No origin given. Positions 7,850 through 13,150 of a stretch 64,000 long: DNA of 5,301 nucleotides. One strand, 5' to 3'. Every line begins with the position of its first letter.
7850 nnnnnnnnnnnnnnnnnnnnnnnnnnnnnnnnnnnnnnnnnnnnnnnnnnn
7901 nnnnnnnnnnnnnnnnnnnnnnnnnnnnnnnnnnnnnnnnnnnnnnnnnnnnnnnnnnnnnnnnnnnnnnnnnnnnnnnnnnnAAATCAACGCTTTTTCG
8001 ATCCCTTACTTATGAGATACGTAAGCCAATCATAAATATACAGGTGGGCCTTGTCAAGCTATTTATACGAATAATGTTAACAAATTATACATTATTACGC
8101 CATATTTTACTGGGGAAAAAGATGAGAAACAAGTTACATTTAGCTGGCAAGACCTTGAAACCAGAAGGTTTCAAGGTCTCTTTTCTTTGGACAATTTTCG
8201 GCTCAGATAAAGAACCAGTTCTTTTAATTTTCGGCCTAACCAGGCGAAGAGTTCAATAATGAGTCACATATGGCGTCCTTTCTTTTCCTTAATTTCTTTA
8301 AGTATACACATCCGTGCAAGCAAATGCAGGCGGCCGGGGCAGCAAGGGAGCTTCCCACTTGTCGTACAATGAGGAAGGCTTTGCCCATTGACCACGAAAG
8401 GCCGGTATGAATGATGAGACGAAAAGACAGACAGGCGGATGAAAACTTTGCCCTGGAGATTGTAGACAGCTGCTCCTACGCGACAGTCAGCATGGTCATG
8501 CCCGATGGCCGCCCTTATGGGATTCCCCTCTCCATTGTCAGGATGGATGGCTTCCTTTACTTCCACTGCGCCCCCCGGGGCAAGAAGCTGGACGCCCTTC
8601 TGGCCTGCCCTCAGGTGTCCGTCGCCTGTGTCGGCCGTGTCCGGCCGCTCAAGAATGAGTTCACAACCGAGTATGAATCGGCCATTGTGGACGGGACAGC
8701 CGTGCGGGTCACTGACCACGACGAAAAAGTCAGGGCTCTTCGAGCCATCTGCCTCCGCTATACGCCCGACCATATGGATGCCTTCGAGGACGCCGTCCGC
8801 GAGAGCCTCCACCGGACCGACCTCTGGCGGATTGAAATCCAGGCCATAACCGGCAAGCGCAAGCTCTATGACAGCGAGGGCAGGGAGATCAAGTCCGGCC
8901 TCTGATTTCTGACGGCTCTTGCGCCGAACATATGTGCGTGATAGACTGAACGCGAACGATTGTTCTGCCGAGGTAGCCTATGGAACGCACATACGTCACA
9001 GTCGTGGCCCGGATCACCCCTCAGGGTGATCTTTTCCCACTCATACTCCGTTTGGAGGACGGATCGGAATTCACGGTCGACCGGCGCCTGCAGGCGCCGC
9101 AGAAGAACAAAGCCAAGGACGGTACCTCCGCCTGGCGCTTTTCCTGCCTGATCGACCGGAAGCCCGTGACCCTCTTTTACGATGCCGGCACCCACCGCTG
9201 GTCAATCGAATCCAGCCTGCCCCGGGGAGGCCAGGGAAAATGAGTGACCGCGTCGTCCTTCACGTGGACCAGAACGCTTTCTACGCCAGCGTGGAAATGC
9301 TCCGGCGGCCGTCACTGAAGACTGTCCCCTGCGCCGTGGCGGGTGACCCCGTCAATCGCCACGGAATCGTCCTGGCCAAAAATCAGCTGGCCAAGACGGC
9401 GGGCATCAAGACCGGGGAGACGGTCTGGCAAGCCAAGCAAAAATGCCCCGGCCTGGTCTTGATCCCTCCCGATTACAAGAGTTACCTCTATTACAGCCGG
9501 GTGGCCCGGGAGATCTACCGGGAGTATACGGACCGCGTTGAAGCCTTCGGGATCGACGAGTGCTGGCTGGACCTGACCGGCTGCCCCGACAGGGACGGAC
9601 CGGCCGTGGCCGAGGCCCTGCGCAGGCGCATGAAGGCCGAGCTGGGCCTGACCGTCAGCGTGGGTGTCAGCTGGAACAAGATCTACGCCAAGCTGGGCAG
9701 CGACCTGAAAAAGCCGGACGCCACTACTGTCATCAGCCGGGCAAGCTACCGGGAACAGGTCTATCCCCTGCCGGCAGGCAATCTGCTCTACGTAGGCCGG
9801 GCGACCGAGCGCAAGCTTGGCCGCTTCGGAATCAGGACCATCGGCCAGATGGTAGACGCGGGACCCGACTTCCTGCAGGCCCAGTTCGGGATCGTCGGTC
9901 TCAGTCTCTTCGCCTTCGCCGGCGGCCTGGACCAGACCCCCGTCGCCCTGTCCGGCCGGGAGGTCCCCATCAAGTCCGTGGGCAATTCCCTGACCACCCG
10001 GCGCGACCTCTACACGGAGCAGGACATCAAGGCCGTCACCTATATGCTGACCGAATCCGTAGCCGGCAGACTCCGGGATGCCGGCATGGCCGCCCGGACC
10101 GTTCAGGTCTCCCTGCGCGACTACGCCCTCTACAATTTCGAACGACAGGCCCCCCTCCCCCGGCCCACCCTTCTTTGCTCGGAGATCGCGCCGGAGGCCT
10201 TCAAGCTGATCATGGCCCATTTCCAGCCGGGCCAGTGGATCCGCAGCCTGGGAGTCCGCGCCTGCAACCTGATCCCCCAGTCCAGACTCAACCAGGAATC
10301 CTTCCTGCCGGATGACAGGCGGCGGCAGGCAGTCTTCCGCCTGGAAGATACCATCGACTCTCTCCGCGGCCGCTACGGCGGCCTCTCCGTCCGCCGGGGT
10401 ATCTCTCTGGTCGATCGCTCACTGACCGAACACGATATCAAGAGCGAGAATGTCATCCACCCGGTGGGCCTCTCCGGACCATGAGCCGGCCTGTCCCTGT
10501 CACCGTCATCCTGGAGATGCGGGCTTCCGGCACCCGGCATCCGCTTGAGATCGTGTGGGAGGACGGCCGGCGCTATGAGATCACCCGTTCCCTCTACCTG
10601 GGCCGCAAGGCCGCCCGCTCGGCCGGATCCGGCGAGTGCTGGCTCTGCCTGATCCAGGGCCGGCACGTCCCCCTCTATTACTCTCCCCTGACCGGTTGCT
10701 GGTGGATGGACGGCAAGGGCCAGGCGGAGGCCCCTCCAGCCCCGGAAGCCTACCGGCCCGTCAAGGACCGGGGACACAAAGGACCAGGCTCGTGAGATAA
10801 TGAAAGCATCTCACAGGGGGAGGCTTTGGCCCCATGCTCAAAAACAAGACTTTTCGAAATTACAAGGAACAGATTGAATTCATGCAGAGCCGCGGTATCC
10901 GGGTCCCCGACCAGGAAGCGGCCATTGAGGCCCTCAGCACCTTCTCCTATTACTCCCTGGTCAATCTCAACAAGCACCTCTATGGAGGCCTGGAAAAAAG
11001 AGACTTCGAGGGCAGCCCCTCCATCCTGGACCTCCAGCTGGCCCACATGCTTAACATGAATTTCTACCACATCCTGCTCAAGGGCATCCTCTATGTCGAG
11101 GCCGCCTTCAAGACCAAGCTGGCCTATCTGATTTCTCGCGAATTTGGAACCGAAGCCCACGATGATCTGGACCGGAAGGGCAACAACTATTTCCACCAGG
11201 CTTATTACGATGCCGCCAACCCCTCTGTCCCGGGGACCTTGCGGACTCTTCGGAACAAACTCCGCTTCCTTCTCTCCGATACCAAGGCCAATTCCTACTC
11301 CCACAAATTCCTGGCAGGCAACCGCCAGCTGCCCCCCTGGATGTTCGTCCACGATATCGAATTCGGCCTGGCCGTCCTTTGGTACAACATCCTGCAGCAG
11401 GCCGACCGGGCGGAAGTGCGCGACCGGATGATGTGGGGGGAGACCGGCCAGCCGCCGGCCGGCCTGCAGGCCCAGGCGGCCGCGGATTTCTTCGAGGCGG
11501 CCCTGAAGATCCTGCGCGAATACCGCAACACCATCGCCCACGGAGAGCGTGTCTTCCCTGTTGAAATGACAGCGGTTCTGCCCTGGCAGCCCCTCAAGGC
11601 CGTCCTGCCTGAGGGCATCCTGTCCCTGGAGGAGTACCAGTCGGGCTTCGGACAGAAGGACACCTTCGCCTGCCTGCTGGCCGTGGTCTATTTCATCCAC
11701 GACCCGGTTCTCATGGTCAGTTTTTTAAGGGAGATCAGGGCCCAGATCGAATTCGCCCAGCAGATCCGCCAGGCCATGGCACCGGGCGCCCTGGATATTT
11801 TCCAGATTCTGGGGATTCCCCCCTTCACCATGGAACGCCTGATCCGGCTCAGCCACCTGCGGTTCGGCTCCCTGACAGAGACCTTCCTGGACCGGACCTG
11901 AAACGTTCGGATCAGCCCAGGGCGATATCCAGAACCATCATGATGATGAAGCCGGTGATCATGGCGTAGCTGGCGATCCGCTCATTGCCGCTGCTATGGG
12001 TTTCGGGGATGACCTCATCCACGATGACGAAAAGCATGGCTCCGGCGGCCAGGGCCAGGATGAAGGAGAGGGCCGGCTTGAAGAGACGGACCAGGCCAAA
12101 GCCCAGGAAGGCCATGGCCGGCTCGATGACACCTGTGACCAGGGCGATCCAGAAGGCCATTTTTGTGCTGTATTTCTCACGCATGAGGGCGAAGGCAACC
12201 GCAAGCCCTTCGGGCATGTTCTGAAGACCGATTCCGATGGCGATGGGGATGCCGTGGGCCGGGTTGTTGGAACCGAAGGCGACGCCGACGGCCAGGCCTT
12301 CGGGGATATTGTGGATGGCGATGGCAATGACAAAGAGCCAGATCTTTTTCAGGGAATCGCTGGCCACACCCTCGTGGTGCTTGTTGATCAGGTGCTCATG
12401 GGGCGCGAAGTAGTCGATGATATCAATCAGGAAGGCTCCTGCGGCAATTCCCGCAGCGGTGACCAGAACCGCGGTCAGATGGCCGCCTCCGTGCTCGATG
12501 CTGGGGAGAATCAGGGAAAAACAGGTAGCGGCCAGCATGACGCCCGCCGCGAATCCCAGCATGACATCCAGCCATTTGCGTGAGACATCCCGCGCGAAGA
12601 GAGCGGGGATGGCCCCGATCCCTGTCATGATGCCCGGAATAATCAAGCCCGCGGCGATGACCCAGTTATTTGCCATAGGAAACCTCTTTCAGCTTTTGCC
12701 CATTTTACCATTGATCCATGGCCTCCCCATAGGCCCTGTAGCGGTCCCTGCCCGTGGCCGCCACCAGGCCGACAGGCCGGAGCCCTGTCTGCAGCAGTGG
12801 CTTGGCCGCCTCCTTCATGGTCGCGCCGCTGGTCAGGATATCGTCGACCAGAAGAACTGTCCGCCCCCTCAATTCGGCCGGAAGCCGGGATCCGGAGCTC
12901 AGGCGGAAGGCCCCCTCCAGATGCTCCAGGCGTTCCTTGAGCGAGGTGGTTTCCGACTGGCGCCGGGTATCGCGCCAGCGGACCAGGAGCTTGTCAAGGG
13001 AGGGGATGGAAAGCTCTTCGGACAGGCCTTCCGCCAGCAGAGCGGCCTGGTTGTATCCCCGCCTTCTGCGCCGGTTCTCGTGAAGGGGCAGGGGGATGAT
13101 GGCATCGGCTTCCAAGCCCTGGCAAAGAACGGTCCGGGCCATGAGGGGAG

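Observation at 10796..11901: HEPN-type Abi_2 (AbiD/AbiF-like) gene appended to the SOS cassette with only a 38-nt, terminator-less gap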

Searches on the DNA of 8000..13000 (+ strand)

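Call 26: search_rna_families(source=window, start=8000, end=13000, threshold=evalue, max_evalue=10)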
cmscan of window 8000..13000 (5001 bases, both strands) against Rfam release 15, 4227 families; matches with E-value up to 10: 9.
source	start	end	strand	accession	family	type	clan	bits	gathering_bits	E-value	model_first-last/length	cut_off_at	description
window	10607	10672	-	RF04229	mir-9279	Gene; miRNA;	-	27.2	85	0.075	1-74/74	no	mir-9279 microRNA precursor family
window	11721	11804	+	RF00480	HIV_FE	Cis-reg; frameshift_element;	-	23.1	45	5.1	1-52/52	no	HIV Ribosomal frameshift signal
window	11437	11522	-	RF02500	Atu_C6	Gene; sRNA;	-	21.6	60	7.2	1-113/113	no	EcpR1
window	11445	11497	+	RF03006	M23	Gene; sRNA;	-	20.9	41.2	1.4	1-53/53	no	M23 RNA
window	8117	8228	+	RF01498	Afu_190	Gene; snRNA; snoRNA; CD-box;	-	19.6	35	1.1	1-100/100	no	A. fumigatus snoRNA Afu_190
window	8147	8231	-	RF04178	BTnc005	Gene; sRNA;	-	19.4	174.8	0.36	1-205/205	no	Bacteroides sRNA BTnc005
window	12770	12816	+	RF02873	AS-traI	Gene; antisense;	-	18.3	99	9.6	1-77/77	no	Antisense to traI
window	11074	11139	-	RF01905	HOTAIR_2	Gene; lncRNA;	-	14.7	60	5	1-69/69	no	HOTAIR conserved region 2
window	8000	8211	-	RF01894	PCA3_2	Gene; lncRNA;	-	13.9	100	1.4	1-210/409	3'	Prostate cancer antigen RNA 3 conserved region 2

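Call 36: search_rna_families(sources=[L010, L011, L013, L017, L018, L012, L014, L015, L016], threshold=gathering)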
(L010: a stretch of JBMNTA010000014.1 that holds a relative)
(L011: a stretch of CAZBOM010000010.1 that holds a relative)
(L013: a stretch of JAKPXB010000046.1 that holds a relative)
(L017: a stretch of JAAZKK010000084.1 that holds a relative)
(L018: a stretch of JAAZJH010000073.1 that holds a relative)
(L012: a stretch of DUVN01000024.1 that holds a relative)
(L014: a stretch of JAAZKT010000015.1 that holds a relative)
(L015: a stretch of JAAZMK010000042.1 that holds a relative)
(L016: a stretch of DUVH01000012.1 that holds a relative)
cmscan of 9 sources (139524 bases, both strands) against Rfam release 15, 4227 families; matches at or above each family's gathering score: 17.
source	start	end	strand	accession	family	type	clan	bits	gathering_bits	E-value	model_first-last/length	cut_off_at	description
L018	11320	11487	-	RF02541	LSU_rRNA_bacteria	Gene; rRNA;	CL00112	132.1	50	8.7e-39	2757-2925/2925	5'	Bacterial large subunit ribosomal RNA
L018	11059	11174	-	RF00001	5S_rRNA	Gene; rRNA;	CL00113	90.7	38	7.2e-18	1-120/120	no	5S ribosomal RNA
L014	10505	10608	-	RF00162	SAM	Cis-reg; riboswitch;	CL00012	88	44.4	3.3e-19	1-108/108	no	SAM riboswitch aptamer (S box leader)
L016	16311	16414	-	RF00162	SAM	Cis-reg; riboswitch;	CL00012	85.9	44.4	1.3e-18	1-108/108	no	SAM riboswitch aptamer (S box leader)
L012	16313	16416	-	RF00162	SAM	Cis-reg; riboswitch;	CL00012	85.5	44.4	1.8e-18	1-108/108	no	SAM riboswitch aptamer (S box leader)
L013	15986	16089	-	RF00162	SAM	Cis-reg; riboswitch;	CL00012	82.6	44.4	1.2e-17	1-108/108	no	SAM riboswitch aptamer (S box leader)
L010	15455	15556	-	RF00162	SAM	Cis-reg; riboswitch;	CL00012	73.6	44.4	5.3e-15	1-108/108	no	SAM riboswitch aptamer (S box leader)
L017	4969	5042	+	RF00005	tRNA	Gene; tRNA;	CL00001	65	29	1.7e-11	1-71/71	no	tRNA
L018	292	365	+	RF00005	tRNA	Gene; tRNA;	CL00001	65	29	1.7e-11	1-71/71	no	tRNA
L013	5687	5760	-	RF00005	tRNA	Gene; tRNA;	CL00001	63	29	5.7e-11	1-71/71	no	tRNA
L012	5415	5488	-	RF00005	tRNA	Gene; tRNA;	CL00001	62.7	29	7e-11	1-71/71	no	tRNA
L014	5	78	-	RF00005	tRNA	Gene; tRNA;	CL00001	62.7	29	7e-11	1-71/71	no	tRNA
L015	856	929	-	RF00005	tRNA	Gene; tRNA;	CL00001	62.7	29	7e-11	1-71/71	no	tRNA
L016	7410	7483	-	RF00005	tRNA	Gene; tRNA;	CL00001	62.7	29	7e-11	1-71/71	no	tRNA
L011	4312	4385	-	RF00005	tRNA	Gene; tRNA;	CL00001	62.2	29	9.5e-11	1-71/71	no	tRNA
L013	1273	1445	+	RF00013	6S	Gene;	-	48.4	46.4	2.8e-06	1-187/187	no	6S / SsrS RNA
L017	40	212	+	RF00013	6S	Gene;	-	47.3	46.4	5e-06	1-187/187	no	6S / SsrS RNA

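Call 37: search_rna_families(source=L017, start=8300, end=8800, threshold=evalue, max_evalue=10)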
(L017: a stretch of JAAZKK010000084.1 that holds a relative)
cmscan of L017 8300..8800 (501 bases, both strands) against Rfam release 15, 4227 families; matches with E-value up to 10: 1.
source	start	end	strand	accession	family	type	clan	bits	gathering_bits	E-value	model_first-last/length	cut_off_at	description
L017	8371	8439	+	RF00729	mir-278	Gene; miRNA;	-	15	55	1.4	1-75/75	no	mir-278 microRNA precursor family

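Call 81: search_rna_families(sources=[L031, L032, L033, L036, L038, L039, L041, L043, L044, L047, L049, L030, L034, L035], threshold=gathering)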
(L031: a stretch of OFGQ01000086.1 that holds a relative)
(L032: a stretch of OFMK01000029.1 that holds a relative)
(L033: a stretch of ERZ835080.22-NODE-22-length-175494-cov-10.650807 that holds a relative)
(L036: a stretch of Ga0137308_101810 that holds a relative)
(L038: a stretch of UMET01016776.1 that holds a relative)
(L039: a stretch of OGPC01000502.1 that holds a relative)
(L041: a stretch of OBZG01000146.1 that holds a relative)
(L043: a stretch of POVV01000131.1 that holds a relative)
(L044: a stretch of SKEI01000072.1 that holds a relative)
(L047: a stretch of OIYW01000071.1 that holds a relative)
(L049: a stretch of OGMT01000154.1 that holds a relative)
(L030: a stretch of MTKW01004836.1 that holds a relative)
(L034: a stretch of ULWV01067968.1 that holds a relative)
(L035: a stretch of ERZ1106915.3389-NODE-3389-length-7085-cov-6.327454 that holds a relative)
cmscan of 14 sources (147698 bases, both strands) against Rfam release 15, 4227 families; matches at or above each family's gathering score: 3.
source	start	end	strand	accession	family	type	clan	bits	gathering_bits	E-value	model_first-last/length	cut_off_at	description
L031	7657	7735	+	RF02924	skipping-rope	Gene; sRNA;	-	65.9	36.7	2.8e-13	1-80/80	no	skipping-rope RNA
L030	196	269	+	RF00005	tRNA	Gene; tRNA;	CL00001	61.8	29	1.3e-10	1-71/71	no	tRNA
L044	8252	8325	-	RF00005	tRNA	Gene; tRNA;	CL00001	59.6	29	5.3e-10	1-71/71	no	tRNA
